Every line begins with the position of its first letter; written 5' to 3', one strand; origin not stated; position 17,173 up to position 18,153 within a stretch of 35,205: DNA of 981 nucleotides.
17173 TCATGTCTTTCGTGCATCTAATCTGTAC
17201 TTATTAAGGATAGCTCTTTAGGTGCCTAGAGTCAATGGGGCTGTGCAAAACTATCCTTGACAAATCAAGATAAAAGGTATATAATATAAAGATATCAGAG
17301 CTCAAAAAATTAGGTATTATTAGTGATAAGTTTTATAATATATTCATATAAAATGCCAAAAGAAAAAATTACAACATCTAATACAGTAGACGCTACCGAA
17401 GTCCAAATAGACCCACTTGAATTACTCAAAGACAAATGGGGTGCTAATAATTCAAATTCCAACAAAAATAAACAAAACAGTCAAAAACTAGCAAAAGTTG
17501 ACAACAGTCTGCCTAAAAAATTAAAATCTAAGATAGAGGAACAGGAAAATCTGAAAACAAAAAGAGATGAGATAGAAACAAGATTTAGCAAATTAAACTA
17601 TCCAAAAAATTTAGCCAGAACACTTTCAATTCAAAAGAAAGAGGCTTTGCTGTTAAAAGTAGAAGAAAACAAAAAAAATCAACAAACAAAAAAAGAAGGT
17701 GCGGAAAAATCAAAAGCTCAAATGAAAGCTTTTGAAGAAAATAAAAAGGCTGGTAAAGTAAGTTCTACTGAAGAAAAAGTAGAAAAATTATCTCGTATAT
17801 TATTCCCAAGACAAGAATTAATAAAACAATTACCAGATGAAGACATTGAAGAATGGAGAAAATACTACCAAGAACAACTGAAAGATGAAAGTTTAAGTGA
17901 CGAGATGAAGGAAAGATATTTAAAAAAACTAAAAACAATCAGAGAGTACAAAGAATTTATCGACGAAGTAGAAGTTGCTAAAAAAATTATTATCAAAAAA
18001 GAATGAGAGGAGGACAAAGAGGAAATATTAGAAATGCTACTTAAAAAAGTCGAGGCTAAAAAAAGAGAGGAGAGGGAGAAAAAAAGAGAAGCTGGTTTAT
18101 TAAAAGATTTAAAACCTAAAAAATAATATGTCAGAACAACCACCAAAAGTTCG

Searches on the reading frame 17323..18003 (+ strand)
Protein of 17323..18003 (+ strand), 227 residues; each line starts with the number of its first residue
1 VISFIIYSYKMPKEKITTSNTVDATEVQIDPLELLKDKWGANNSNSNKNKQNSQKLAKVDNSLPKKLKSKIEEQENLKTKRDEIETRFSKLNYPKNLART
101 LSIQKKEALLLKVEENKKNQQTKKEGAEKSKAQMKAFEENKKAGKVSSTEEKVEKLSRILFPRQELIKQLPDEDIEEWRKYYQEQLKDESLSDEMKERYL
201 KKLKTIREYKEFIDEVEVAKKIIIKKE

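Call 52: search_protein_families(library=pfam, proteins=[window:17323-18003:+], max_evalue=0.01)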
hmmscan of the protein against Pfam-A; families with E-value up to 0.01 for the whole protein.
window:17323-18003:+ (227 aa): 1 family
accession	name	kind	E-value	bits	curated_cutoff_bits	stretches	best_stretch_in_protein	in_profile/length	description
PF09568.16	RE_MjaI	-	0.0033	17.7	22.7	1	164-219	23-76/164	MjaI restriction endonuclease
